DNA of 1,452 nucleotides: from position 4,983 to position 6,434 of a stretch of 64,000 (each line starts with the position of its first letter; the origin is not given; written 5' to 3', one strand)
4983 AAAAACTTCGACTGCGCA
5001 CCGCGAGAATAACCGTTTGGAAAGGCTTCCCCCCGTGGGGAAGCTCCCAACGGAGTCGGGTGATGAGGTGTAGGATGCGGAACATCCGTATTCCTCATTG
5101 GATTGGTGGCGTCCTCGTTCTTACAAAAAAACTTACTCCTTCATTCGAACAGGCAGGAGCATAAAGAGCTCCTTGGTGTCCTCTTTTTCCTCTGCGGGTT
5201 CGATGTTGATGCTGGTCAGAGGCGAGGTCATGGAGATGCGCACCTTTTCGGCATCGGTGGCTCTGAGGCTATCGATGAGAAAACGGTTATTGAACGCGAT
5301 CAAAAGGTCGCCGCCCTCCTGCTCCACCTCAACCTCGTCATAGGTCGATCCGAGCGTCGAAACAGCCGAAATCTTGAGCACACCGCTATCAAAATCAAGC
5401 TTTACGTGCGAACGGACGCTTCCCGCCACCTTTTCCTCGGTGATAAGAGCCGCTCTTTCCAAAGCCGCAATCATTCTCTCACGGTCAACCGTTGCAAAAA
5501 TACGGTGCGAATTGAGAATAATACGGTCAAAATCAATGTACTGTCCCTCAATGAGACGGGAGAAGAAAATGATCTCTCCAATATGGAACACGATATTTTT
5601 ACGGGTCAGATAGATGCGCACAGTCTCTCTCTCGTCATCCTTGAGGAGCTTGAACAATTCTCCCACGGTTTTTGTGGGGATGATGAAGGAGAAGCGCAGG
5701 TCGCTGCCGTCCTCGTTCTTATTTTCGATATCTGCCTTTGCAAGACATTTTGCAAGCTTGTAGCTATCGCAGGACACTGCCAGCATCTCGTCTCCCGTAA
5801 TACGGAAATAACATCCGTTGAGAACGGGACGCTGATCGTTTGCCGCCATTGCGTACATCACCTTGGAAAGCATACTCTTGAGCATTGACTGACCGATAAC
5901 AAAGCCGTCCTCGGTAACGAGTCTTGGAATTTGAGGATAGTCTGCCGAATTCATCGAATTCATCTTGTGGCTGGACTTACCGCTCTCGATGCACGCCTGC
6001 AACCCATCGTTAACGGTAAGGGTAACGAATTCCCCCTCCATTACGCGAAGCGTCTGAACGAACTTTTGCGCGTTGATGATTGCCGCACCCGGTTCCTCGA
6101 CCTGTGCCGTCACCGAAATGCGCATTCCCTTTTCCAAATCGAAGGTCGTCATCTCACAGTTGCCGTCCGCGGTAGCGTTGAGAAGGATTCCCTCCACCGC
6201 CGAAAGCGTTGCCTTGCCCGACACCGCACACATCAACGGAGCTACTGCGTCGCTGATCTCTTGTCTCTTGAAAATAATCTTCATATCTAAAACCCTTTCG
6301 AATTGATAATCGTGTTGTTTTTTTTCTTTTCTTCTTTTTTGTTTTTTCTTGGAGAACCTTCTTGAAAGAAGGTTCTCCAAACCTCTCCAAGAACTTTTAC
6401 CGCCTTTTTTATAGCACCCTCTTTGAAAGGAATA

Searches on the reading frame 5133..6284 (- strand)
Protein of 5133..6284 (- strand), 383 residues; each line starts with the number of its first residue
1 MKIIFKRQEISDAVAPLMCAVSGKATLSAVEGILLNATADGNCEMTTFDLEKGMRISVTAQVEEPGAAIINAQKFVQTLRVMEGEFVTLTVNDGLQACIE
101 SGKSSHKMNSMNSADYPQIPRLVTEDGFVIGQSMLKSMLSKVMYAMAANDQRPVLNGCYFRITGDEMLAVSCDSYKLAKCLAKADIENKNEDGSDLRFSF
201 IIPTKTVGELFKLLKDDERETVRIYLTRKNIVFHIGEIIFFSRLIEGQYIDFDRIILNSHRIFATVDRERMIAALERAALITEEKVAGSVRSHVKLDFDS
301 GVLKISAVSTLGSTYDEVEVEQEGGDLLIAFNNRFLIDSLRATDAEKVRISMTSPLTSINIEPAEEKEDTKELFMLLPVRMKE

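Call 11: search_protein_families(library=pfam, proteins=[window:5133-6284:-])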
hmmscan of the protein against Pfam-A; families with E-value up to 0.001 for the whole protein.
window:5133-6284:- (383 aa): 3 families
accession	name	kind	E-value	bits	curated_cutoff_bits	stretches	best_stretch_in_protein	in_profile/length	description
PF02767.21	DNA_pol3_beta_2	-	1.9e-26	93.1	27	1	131-249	3-114/116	DNA polymerase III beta subunit, central domain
PF00712.24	DNA_pol3_beta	-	4.1e-26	91.9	24.4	2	1-120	1-120/120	DNA polymerase III beta subunit, N-terminal domain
PF02768.20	DNA_pol3_beta_3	-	5.3e-18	65.4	27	1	258-368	6-112/121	DNA polymerase III beta subunit, C-terminal domain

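Call 14: find_related_loci(query=window:5133-6284:-, collection=genome_contigs, flank=10000)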
Query window:5133-6284:- (383 aa) in genome_contigs; peptide patterns used: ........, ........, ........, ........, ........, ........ (x = any residue, [..] = any of these).
85 stretches matched a pattern; 15 encode a relative of the query (tblastn E <= 1e-3); 15 distinct loci.
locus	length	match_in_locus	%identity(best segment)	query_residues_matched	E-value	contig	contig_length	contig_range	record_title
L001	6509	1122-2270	92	1-383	0e+0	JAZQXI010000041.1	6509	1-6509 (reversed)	MAG: Eubacteriales bacterium isolate T1900045162_TC20190156.MAGScoT_cleanbin_000017 SGB_5087_k141_2301333, whole genome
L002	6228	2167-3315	83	1-383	0e+0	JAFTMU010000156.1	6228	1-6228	MAG: Clostridia bacterium isolate RGIG3961 Roe_deer_Cecum-4__c166729, whole genome shotgun sequence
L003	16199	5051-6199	81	1-383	0e+0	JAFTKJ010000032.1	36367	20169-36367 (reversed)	MAG: Clostridia bacterium isolate RGIG3898 Roe_deer_Cecum-2__c2945, whole genome shotgun sequence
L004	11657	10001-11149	77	1-383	0e+0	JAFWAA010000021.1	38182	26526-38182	MAG: Clostridia bacterium isolate RGIG5550 Sheep_Colon.Co__c1590077, whole genome shotgun sequence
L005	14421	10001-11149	79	1-383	0e+0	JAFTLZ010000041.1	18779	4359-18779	MAG: Clostridia bacterium isolate RGIG3940 Roe_deer_Cecum-3__c160173, whole genome shotgun sequence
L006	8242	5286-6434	76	1-383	0e+0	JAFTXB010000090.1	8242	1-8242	MAG: Clostridia bacterium isolate RGIG4228 Roe_deer_Colon-4__c154298, whole genome shotgun sequence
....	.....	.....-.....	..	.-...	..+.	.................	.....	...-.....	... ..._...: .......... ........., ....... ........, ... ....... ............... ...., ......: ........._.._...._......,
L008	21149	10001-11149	72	1-383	0e+0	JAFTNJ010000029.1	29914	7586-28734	MAG: Clostridia bacterium isolate RGIG3976 Roe_deer_Cecum-4__c1620, whole genome shotgun sequence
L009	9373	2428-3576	72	1-383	0e+0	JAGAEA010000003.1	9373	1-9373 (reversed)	MAG: Clostridia bacterium isolate RGIG8357 Water_buffalos_Rumen.Co__c593885, whole genome shotgun sequence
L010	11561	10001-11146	71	1-382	0e+0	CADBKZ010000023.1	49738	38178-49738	MAG: uncultured Ruminococcus sp. isolate RUG14066 genome assembly, contig: RUG14066_asm_23, whole genome shotgun sequenc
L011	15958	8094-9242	73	1-383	0e+0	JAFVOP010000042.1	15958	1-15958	MAG: Clostridia bacterium isolate RGIG5253 Sheep_Colon-1__c297936, whole genome shotgun sequence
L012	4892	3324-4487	57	1-383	2e-151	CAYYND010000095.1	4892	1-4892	MAG TPA_asm: uncultured Lachnospiraceae bacterium isolate SRP350583_co1_358 genome assembly, contig: NODE_26105_length_4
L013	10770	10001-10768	81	1-256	3e-144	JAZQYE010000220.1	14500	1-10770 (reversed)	MAG: Eubacteriales bacterium isolate T1900045161_TC20190155.MAGScoT_cleanbin_000021 SGB_5061_k141_445162, whole genome s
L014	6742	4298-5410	34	1-364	4e-75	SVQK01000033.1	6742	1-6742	MAG: Oscillospiraceae bacterium isolate SIG615 k141_191214, whole genome shotgun sequence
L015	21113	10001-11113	23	1-382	9e-27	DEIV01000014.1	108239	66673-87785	MAG TPA_asm: Flavobacteriaceae bacterium UBA2765 UBA2765_contig_40, whole genome shotgun sequence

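Call 19: find_encoding_contigs(protein=window:5133-6284:-, flank=10000, max_places=10)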
Protein window:5133-6284:- (383 aa): no gene with exactly this product is on record in the collection.

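Call 29: find_related_loci(query=window:5133-6284:-, collection=metagenome_contigs, flank=10000)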
Query window:5133-6284:- (383 aa) in metagenome_contigs; peptide patterns used: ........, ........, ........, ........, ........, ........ (x = any residue, [..] = any of these).
175 stretches matched a pattern; 8 encode a relative of the query (tblastn E <= 1e-3); 8 distinct loci.
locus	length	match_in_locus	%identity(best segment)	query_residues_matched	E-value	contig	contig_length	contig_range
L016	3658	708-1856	80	1-383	0e+0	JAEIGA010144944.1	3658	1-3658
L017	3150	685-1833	73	1-383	0e+0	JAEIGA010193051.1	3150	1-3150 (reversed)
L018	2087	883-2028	71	1-382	0e+0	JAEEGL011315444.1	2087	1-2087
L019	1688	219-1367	74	1-383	0e+0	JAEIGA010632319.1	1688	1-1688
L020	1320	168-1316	71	1-383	0e+0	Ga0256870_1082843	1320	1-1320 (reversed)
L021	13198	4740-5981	33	1-381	5e-69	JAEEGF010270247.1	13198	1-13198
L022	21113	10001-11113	23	1-382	3e-27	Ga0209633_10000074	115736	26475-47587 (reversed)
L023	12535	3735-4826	23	1-372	1e-26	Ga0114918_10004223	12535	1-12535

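Call 35: find_homologous_proteins(query=L002:191-1621:+, max_evalue=1e-100)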
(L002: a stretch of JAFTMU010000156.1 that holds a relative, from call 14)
Query L002:191-1621:+ (477 aa): 3996 proteins with E <= 1e-100 among 8000 candidates; the best 120 are listed.
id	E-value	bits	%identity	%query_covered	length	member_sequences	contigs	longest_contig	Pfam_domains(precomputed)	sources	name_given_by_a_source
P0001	0.0e+0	1064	100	100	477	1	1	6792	PF13173.13,PF01695.24,PF00308.25,PF08299.18,PF00004.36,PF01637.25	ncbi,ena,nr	ncbi:MAG: chromosomal replication initiator protein DnaA [Clostridia bacterium]|nr:chromosomal repli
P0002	8.1e-287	969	91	100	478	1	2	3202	PF13173.13,PF01695.24,PF00308.25,PF08299.18,PF00004.36,PF01637.25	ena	-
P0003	3.8e-231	786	73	100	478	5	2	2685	PF13173.13,PF01695.24,PF00308.25,PF08299.18,PF00910.29,PF00004.36,PF01637.25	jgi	-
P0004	1.0e-224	765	71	100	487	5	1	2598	PF13173.13,PF11638.14,PF01695.24,PF00308.25,PF08299.18,PF00004.36,PF01637.25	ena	-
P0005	1.0e-223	761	71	100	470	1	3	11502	PF13173.13,PF11638.14,PF01695.24,PF00308.25,PF08299.18,PF00004.36,PF01637.25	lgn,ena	-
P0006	1.3e-223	761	72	100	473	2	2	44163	PF13173.13,PF01695.24,PF00308.25,PF08299.18,PF00004.36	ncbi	-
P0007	7.6e-223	758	70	100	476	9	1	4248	PF13173.13,PF11638.14,PF01695.24,PF00308.25,PF08299.18,PF00004.36,PF01637.25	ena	-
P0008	1.8e-222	757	71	100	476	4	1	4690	PF13173.13,PF11638.14,PF01695.24,PF00308.25,PF08299.18,PF00004.36,PF01637.25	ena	-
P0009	2.7e-222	757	70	100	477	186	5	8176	PF13173.13,PF11638.14,PF01695.24,PF00308.25,PF08299.18,PF00004.36,PF01637.25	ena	-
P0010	4.9e-222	756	70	100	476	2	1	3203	PF13173.13,PF11638.14,PF01695.24,PF00308.25,PF08299.18,PF00004.36,PF01637.25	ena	-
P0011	3.2e-221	753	70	100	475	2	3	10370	PF13173.13,PF11638.14,PF01695.24,PF00308.25,PF08299.18,PF00004.36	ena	-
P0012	1.0e-220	751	71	100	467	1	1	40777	PF13173.13,PF11638.14,PF01695.24,PF00308.25,PF08299.18,PF00004.36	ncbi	-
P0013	3.7e-220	750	70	100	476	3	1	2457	PF13173.13,PF11638.14,PF01695.24,PF00308.25,PF08299.18,PF00004.36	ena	-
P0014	5.2e-220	749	71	100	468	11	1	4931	PF13173.13,PF11638.14,PF01695.24,PF00308.25,PF08299.18,PF00004.36,PF01637.25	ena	-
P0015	9.5e-220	748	70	100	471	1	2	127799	PF13173.13,PF01695.24,PF00308.25,PF08299.18,PF00004.36,PF01637.25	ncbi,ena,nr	ncbi:MAG: chromosomal replication initiator protein DnaA [Clostridia bacterium]|nr:chromosomal repli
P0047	1.1e-209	715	67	100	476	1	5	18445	PF13173.13,PF01695.24,PF00308.25,PF08299.18,PF00004.36,PF01637.25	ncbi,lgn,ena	-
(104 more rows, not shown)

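Call 43: find_homologous_proteins(query=window:5136-6284:-, max_evalue=1e-150)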
Query window:5136-6284:- (383 aa): 367 proteins with E <= 1e-150 among 8000 candidates; the best 120 are listed.
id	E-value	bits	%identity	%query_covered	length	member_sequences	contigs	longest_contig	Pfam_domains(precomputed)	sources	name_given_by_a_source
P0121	2.0e-244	828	100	100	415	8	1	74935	PF00712.25,PF02768.21,PF02767.22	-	-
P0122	1.3e-238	809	98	100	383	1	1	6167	PF00712.25,PF02768.21,PF02767.22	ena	-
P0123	1.2e-228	776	93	100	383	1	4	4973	PF00712.25,PF02768.21,PF02767.22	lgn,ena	-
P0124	1.4e-227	772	92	100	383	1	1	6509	PF00712.25,PF02768.21,PF02767.22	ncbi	-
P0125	6.6e-227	770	92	100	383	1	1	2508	PF00712.25,PF02768.21,PF02767.22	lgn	-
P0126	2.2e-208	709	84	100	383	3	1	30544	PF00712.25,PF02768.21,PF02767.22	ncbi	-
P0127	2.2e-207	706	84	100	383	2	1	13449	PF00712.25,PF02768.21,PF02767.22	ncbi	-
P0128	1.0e-204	697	84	100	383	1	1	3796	PF00712.25,PF02768.21,PF02767.22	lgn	-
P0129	1.1e-203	694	83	100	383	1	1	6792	PF00712.25,PF02768.21,PF02767.22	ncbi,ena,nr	ncbi:MAG: DNA polymerase III subunit beta [Clostridia bacterium]|nr:DNA polymerase III subunit beta 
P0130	3.4e-203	692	82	100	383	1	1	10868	PF00712.25,PF02768.21,PF02767.22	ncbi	-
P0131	1.3e-202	690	82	100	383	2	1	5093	PF00712.25,PF02768.21,PF02767.22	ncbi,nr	ncbi:MAG: DNA polymerase III subunit beta [Clostridia bacterium]|nr:DNA polymerase III subunit beta 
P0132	1.7e-200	683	82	100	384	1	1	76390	PF00712.25,PF02768.21,PF02767.22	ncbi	-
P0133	2.8e-200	683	81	100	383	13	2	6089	PF00712.25,PF02768.21,PF02767.22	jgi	-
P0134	1.1e-199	681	81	100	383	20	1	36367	PF00712.25,PF02768.21,PF02767.22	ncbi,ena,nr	ncbi:MAG: DNA polymerase III subunit beta [Clostridia bacterium]|nr:DNA polymerase III subunit beta 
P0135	1.4e-199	680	81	100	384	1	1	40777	PF00712.25,PF02768.21,PF02767.22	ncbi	-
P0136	3.4e-199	679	80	100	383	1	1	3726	PF00712.25,PF02768.21,PF02767.22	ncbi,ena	-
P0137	1.2e-198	677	80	100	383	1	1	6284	PF00712.25,PF02768.21,PF02767.22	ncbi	-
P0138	2.8e-198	676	80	100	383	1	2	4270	PF00712.25,PF02768.21,PF02767.22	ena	-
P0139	1.4e-197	674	80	100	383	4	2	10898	PF00712.25,PF02768.21,PF02767.22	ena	-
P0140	3.9e-197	672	79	100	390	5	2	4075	PF00712.25,PF02768.21,PF02767.22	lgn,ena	-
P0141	5.9e-197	672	79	100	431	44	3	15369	PF00712.25,PF02768.21,PF02767.22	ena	-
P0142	6.8e-197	671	79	100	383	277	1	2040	PF00712.25,PF02768.21,PF02767.22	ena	-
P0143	1.7e-196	670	83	96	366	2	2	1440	PF00712.25,PF02768.21,PF02767.22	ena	-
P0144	2.8e-196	669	78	100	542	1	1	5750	PF00712.25,PF02768.21,PF02767.22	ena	-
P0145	1.1e-195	667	78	100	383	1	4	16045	PF00712.25,PF02768.21,PF02767.22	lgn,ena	-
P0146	1.6e-195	667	78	100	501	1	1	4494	PF00712.25,PF02768.21,PF02767.22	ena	-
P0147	1.9e-195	667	79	100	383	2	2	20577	PF00712.25,PF02768.21,PF02767.22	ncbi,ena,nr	ncbi:MAG: DNA polymerase III subunit beta [Clostridia bacterium]|nr:DNA polymerase III subunit beta 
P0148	2.5e-195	666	79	100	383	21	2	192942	PF00712.25,PF02768.21,PF02767.22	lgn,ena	-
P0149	6.0e-195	665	78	100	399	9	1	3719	PF00712.25,PF02768.21,PF02767.22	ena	-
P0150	6.1e-195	665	79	100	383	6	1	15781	PF00712.25,PF02768.21,PF02767.22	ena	-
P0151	6.3e-195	665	78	100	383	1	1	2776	PF00712.25,PF02768.21,PF02767.22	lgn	-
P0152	8.1e-195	665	79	100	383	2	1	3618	PF00712.25,PF02768.21,PF02767.22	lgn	-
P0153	4.4e-194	662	78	100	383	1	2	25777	PF00712.25,PF02768.21,PF02767.22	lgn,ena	-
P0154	6.8e-194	662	78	100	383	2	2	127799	PF00712.25,PF02768.21,PF02767.22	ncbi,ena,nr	ncbi:MAG: DNA polymerase III subunit beta [Clostridia bacterium]|nr:DNA polymerase III subunit beta 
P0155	8.4e-194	661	79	100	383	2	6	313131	PF00712.25,PF02768.21,PF02767.22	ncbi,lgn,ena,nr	ncbi:MAG: DNA polymerase III subunit beta [Clostridia bacterium]|nr:DNA polymerase III subunit beta 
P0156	8.4e-194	661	78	100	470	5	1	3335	PF00712.25,PF02768.21,PF02767.22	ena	-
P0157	1.0e-193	661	79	100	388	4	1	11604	PF00712.25,PF02768.21,PF02767.22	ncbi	-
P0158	1.6e-193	660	78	100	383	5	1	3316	PF00712.25,PF02768.21,PF02767.22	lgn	-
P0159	1.9e-193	660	78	100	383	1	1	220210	PF00712.25,PF02768.21,PF02767.22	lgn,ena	-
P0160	2.2e-193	660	77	100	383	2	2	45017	PF00712.25,PF02768.21,PF02767.22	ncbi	-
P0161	2.9e-193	660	78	100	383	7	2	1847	PF00712.25,PF02768.21,PF02767.22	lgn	-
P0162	4.8e-193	659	78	100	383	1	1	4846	PF00712.25,PF02768.21,PF02767.22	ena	-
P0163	5.3e-193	659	79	100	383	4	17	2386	PF00712.25,PF02768.21,PF02767.22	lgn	-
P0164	6.3e-193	658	77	100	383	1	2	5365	PF00712.25,PF02768.21,PF02767.22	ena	-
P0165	6.8e-193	658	78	100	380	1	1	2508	PF00712.25,PF02768.21,PF02767.22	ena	-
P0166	8.4e-193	658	77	100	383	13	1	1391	PF00712.25,PF02768.21,PF02767.22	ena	-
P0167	1.4e-192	657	77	100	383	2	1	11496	PF00712.25,PF02768.21,PF02767.22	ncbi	-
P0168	1.8e-192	657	77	100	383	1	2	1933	PF00712.25,PF02768.21,PF02767.22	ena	-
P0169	2.2e-192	657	78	100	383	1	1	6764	PF00712.25,PF02768.21,PF02767.22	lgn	-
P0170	5.4e-192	655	78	100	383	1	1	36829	PF00712.25,PF02768.21,PF02767.22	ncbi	-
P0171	6.8e-192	655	76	100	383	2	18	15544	PF00712.25,PF02768.21,PF02767.22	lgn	-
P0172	1.3e-191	654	79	100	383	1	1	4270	PF00712.25,PF02768.21,PF02767.22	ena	-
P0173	2.8e-191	653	76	100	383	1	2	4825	PF00712.25,PF02768.21,PF02767.22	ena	-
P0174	3.3e-191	653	77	100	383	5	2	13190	PF00712.25,PF02768.21,PF02767.22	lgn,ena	-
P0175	5.3e-191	652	82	96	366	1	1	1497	PF00712.25,PF02768.21,PF02767.22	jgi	jgi:DNA polymerase-3 subunit beta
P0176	5.3e-191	652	77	100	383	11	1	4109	PF00712.25,PF02768.21,PF02767.22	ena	-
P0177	5.7e-191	652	78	100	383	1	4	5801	PF00712.25,PF02768.21,PF02767.22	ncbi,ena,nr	ncbi:MAG: DNA polymerase III subunit beta [Clostridia bacterium]|nr:DNA polymerase III subunit beta 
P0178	1.0e-190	651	77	100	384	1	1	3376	PF00712.25,PF02768.21,PF02767.22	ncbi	-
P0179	1.1e-190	651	77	100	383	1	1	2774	PF00712.25,PF02768.21,PF02767.22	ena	-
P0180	1.5e-190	651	77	100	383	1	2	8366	PF00712.25,PF02768.21,PF02767.22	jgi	-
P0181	2.0e-190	650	77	100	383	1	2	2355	PF00712.25,PF02768.21,PF02767.22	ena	-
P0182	9.9e-190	648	77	100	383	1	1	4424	PF00712.25,PF02768.21,PF02767.22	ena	-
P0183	1.1e-189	648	77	100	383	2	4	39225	PF00712.25,PF02768.21,PF02767.22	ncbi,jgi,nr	ncbi:MAG: DNA polymerase III subunit beta [Ruminococcaceae bacterium]|nr:DNA polymerase III subunit 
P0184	1.5e-189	647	78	100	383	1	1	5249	PF00712.25,PF02768.21,PF02767.22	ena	-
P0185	1.5e-189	647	77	100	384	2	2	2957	PF00712.25,PF02768.21,PF02767.22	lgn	-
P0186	1.5e-189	647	76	100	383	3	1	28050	PF00712.25,PF02768.21,PF02767.22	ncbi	-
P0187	2.5e-189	647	78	100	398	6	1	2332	PF00712.25,PF02768.21,PF02767.22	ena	-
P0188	3.4e-189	646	75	100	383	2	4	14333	PF00712.25,PF02768.21,PF02767.22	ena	-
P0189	5.1e-189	646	75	100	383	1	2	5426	PF00712.25,PF02768.21,PF02767.22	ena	-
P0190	6.2e-189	645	78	100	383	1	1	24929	PF00712.25,PF02768.21,PF02767.22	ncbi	-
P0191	1.1e-188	644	77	100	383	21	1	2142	PF00712.25,PF02768.21,PF02767.22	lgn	-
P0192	1.3e-188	644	75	100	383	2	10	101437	PF00712.25,PF02768.21,PF02767.22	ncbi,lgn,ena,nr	ncbi:MAG: DNA polymerase III subunit beta [Clostridia bacterium]|nr:DNA polymerase III subunit beta 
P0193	1.3e-188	644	76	100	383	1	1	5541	PF00712.25,PF02768.21,PF02767.22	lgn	-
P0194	1.8e-188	644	76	100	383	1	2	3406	PF00712.25,PF02768.21,PF02767.22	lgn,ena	-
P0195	2.5e-188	643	75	100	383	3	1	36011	PF00712.25,PF02768.21,PF02767.22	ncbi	-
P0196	2.7e-188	643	77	100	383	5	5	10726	PF00712.25,PF02768.21,PF02767.22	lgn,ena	-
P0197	2.7e-188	643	77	100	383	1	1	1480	PF00712.25,PF02768.21,PF02767.22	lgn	-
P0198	3.7e-188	643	75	100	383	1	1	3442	PF00712.25,PF02768.21,PF02767.22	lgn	-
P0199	9.3e-188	641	77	100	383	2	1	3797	PF00712.25,PF02768.21,PF02767.22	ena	-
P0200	1.6e-187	641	76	100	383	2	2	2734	PF00712.25,PF02768.21,PF02767.22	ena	-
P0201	2.7e-187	640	75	100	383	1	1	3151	PF00712.25,PF02768.21,PF02767.22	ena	-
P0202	3.3e-187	640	76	100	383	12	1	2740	PF00712.25,PF02768.21,PF02767.22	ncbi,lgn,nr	ncbi:MAG: DNA polymerase III subunit beta [Clostridia bacterium]|nr:DNA polymerase III subunit beta 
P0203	3.9e-187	639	74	100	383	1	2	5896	PF00712.25,PF02768.21,PF02767.22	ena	-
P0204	6.9e-187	639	75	100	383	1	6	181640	PF00712.25,PF02768.21,PF02767.22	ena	-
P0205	7.5e-187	638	76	100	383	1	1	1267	PF00712.25,PF02768.21,PF02767.22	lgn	-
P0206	1.0e-186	638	74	100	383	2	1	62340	PF00712.25,PF02768.21,PF02767.22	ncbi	-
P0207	1.1e-186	638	75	100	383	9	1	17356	PF00712.25,PF02768.21,PF02767.22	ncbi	-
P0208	2.1e-186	637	75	100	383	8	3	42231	PF00712.25,PF02768.21,PF02767.22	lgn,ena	-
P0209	4.3e-186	636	75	100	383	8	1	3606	PF00712.25,PF02768.21,PF02767.22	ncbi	-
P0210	7.7e-186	635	74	100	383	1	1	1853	PF00712.25,PF02768.21,PF02767.22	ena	-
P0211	8.0e-186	635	74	100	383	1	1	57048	PF00712.25,PF02768.21,PF02767.22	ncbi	-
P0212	1.0e-185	635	77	100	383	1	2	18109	PF00712.25,PF02768.21,PF02767.22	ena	-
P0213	2.2e-185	634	75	100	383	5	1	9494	PF00712.25,PF02768.21,PF02767.22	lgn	-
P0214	1.0e-184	631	75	100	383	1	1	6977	PF00712.25,PF02768.21,PF02767.22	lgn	-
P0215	1.4e-184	631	72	100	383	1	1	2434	PF00712.25,PF02768.21,PF02767.22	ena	-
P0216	1.6e-184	631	76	100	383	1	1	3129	PF00712.25,PF02768.21,PF02767.22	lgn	-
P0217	1.7e-184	631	76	100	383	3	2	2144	PF00712.25,PF02768.21,PF02767.22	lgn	-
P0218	1.7e-184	631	77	97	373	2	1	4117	PF00712.25,PF02768.21,PF02767.22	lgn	-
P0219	2.2e-184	630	74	100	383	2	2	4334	PF00712.25,PF02768.21,PF02767.22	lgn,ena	-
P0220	2.6e-184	630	77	100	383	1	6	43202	PF00712.25,PF02768.21,PF02767.22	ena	-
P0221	6.4e-184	629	76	100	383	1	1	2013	PF00712.25,PF02768.21,PF02767.22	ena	-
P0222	7.0e-184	629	76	100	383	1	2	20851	PF00712.25,PF02768.21,PF02767.22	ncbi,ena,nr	ncbi:MAG: DNA polymerase III subunit beta [Clostridia bacterium]|nr:DNA polymerase III subunit beta 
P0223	7.8e-184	629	74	100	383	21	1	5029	PF00712.25,PF02768.21,PF02767.22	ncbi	-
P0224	9.9e-184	628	75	100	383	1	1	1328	PF00712.25,PF02768.21,PF02767.22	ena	-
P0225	1.1e-183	628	75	100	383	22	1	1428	PF00712.25,PF02768.21,PF02767.22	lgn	-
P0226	1.2e-183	628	76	100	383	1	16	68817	PF00712.25,PF02768.21,PF02767.22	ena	-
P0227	1.5e-183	628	74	100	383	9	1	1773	PF00712.25,PF02768.21,PF02767.22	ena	-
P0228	1.6e-183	628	74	100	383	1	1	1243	PF00712.25,PF02768.21,PF02767.22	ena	-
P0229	1.6e-183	628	75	100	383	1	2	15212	PF00712.25,PF02768.21,PF02767.22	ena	-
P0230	1.8e-183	627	73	100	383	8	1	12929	PF00712.25,PF02768.21,PF02767.22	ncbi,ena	-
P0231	1.9e-183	627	76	100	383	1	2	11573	PF00712.25,PF02768.21,PF02767.22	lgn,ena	-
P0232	7.7e-183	625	73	100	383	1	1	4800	PF00712.25,PF02768.21,PF02767.22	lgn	-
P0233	8.3e-183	625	75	100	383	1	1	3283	PF00712.25,PF02768.21,PF02767.22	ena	-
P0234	1.4e-182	624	75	98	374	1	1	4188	PF00712.25,PF02768.21,PF02767.22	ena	-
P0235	1.9e-182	624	73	100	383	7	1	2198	PF00712.25,PF02768.21,PF02767.22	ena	-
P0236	2.4e-182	624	73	100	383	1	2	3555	PF00712.25,PF02768.21,PF02767.22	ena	-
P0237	2.5e-182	624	73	100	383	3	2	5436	PF00712.25,PF02768.21,PF02767.22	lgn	-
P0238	2.7e-182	623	74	100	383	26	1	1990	PF00712.25,PF02768.21,PF02767.22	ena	-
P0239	3.0e-182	623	74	100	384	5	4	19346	PF00712.25,PF02768.21,PF02767.22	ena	-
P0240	3.2e-182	623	75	100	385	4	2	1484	PF00712.25,PF02768.21,PF02767.22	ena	-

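Call 44: find_encoding_contigs(protein=P0122, flank=10000, max_places=10)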
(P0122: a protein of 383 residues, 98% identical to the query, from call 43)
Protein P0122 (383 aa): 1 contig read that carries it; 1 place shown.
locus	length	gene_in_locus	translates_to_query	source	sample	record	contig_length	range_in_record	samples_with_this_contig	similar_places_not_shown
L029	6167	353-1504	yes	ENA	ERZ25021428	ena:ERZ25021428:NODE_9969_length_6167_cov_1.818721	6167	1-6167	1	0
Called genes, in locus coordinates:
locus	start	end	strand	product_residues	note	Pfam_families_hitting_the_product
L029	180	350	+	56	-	-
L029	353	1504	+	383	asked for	PF00712:DNA_pol3_beta, PF02767:DNA_pol3_beta_2, PF02768:DNA_pol3_beta_3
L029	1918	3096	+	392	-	PF02463:SMC_N, PF13175:AAA_15, PF13476:AAA_23, PF13304:AAA_21 (faint)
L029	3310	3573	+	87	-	-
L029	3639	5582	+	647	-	PF02518:HATPase_c, PF00204:DNA_gyraseB, PF01751:Toprim, PF00986:DNA_gyraseB_C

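Call 45: find_encoding_contigs(protein=P0121, flank=10000, max_places=10)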
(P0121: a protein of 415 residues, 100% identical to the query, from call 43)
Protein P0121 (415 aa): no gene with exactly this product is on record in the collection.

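Call 46: find_encoding_contigs(protein=P0123, flank=10000, max_places=10)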
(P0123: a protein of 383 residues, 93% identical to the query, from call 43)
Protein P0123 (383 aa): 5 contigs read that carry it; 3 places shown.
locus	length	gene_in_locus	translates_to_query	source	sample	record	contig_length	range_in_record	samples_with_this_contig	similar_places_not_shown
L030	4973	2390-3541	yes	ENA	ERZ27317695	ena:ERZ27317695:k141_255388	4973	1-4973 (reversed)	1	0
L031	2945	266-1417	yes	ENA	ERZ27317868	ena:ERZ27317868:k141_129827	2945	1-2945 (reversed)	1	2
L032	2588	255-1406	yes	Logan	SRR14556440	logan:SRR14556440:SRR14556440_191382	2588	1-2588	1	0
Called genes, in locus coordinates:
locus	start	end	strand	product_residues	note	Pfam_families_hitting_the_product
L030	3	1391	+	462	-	?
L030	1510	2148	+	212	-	-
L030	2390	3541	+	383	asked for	PF00712:DNA_pol3_beta, PF02767:DNA_pol3_beta_2, PF02768:DNA_pol3_beta_3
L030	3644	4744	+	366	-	PF02463:SMC_N, PF13175:AAA_15, PF13476:AAA_23, PF13304:AAA_21 (faint)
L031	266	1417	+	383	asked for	PF00712:DNA_pol3_beta, PF02767:DNA_pol3_beta_2, PF02768:DNA_pol3_beta_3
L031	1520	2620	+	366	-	PF02463:SMC_N, PF13175:AAA_15, PF13476:AAA_23, PF13304:AAA_21 (faint)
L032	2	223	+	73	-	?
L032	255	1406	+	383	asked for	PF00712:DNA_pol3_beta, PF02767:DNA_pol3_beta_2, PF02768:DNA_pol3_beta_3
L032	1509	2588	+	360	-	?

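Call 48: list_cluster_members(proteins=[P0121])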
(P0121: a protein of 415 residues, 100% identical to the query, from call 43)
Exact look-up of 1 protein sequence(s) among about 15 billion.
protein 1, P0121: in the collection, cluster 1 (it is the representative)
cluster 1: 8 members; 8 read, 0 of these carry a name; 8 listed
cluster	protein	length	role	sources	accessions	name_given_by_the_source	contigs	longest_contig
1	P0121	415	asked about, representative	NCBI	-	-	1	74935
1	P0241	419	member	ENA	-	-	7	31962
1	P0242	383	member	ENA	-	-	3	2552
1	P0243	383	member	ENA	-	-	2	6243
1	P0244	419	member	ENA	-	-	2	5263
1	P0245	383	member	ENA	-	-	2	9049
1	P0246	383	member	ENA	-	-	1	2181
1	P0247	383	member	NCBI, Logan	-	-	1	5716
